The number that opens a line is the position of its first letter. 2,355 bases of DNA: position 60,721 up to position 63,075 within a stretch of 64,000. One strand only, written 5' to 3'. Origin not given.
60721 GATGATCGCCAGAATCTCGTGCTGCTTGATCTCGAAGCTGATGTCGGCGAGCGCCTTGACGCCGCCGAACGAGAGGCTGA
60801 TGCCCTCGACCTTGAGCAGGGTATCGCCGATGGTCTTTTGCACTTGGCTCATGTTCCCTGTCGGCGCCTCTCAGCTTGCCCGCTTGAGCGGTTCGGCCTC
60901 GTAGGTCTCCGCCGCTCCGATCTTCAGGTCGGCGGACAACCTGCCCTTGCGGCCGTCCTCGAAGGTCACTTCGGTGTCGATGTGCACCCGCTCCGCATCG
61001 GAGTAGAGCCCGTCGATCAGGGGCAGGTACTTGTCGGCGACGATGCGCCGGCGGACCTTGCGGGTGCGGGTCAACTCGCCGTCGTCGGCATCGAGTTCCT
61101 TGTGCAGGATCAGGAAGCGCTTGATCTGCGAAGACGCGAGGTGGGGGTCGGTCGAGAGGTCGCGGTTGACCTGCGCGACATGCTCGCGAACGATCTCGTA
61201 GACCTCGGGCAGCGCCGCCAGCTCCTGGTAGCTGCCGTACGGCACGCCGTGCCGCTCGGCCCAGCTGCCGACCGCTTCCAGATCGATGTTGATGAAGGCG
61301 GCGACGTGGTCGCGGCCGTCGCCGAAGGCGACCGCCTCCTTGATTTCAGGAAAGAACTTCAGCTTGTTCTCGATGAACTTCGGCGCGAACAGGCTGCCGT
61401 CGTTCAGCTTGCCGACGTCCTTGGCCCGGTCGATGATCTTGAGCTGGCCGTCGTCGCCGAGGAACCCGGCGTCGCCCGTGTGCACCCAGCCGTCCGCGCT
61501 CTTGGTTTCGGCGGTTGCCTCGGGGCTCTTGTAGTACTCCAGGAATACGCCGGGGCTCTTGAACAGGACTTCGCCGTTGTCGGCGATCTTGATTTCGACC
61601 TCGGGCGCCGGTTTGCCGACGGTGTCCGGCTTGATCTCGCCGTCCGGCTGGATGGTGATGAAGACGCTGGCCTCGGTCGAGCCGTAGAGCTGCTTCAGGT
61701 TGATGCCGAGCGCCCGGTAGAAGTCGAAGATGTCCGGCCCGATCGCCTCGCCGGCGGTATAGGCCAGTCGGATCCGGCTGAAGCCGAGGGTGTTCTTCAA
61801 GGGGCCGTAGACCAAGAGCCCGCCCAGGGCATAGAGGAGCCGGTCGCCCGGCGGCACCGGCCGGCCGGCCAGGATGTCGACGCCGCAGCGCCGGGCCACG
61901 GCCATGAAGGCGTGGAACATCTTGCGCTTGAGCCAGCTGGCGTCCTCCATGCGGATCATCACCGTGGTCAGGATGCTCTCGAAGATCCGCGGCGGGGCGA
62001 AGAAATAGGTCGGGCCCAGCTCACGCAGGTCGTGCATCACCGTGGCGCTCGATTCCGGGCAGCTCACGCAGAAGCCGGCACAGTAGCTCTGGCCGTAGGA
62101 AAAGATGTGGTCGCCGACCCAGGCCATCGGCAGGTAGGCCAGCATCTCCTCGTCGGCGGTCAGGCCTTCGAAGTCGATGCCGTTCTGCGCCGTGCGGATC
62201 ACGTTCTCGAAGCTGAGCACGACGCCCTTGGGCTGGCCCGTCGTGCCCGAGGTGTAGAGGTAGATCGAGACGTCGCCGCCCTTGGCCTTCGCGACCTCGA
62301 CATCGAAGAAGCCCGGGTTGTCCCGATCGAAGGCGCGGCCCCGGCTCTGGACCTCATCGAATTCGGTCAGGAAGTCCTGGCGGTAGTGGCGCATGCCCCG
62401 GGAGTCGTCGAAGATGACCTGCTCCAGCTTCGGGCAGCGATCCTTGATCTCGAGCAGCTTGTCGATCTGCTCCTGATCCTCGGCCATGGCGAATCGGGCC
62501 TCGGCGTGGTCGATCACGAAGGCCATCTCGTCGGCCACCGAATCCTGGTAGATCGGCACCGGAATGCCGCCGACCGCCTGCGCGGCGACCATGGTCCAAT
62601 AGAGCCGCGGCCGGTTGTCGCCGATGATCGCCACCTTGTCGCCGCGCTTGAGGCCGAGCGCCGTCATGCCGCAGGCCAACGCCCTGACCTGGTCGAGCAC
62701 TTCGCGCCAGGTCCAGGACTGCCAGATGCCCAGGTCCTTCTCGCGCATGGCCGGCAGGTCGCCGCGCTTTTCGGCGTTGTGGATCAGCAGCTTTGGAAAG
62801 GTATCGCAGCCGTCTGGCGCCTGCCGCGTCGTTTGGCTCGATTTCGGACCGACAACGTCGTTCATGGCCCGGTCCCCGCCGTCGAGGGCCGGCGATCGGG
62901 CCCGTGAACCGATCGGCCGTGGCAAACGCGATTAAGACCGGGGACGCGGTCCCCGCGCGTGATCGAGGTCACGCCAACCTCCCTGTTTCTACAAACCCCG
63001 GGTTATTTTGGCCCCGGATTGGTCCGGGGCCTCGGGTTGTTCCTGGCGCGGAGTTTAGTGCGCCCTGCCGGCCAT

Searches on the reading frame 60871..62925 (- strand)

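Call 35: search_protein_families(library=pfam, proteins=[window:60871-62925:-], max_evalue=0.00001)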
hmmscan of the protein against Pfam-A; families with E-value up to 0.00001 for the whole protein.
window:60871-62925:- (684 aa): 1 family
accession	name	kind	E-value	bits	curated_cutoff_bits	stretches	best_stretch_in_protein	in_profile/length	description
PF00501.34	AMP-binding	-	3.3e-70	237.3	29.9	1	49-465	3-384/384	AMP-binding enzyme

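Call 63: search_protein_families(library=ncbifam, proteins=[window:60871-62925:-], max_evalue=1e-10)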
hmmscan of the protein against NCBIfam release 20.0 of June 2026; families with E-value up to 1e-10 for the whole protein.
window:60871-62925:- (684 aa): 74 families (the best 25 are shown)
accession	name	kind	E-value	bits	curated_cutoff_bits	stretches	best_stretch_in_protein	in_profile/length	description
NF038343.1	ligase_FadD11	exception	8.6e-87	291.9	950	1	63-643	21-583/585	fatty acid--CoA ligase FadD11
NF004837.0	PRK06187.1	subfamily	1.7e-57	194.9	476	2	41-333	8-289/531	long-chain-fatty-acid--CoA ligase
NF005801.1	PRK07656.1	equivalog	5.5e-46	157.2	657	2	377-534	273-435/500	FadD3 family acyl-CoA ligase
NF006182.0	PRK08316.1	subfamily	4.5e-41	140.9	663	2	45-339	15-295/523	fatty acyl-CoA synthetase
NF002966.0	PRK03640.1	equivalog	1.6e-35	122.7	556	1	404-536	275-416/483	o-succinylbenzoate--CoA ligase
NF004114.0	PRK05605.1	equivalog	5.6e-35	120.7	766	2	69-321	58-329/575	long-chain-fatty-acid--CoA ligase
NF009233.0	PRK12583.1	subfamily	4.8e-34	117.7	832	2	41-290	18-274/558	fatty acid CoA ligase family protein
NF004808.0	PRK06155.1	equivalog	1.2e-33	116.2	722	2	30-267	10-230/542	ATP-dependent acyl-CoA ligase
NF041592.1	carboxyl_red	equivalog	4.8e-33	113.9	1300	2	65-355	72-372/1160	carboxylic acid reductase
TIGR01923.1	menE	equivalog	1.1e-32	113.5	330.15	1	392-535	233-381/442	o-succinylbenzoate--CoA ligase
NF052580.1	Str24CoAsynCasG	equivalog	2.1e-31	108.9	750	1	410-537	347-484/548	steroid-24-oyl-CoA synthetase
NF005676.0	PRK07470.1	equivalog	5.3e-31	107.8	774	2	45-242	24-201/544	acyl-CoA synthetase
NF005702.0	PRK07514.1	subfamily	7.6e-31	107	558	2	401-535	289-433/506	malonyl-CoA synthase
NF009232.0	PRK12582.1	subfamily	1e-30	106.6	777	2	408-644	378-616/624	acyl-CoA synthetase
TIGR03098.1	ligase_PEP_1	hypoth_equivalog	3.5e-30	104.9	592.35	1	45-269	4-215/517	acyl-CoA ligase (AMP-forming), exosortase A system-associated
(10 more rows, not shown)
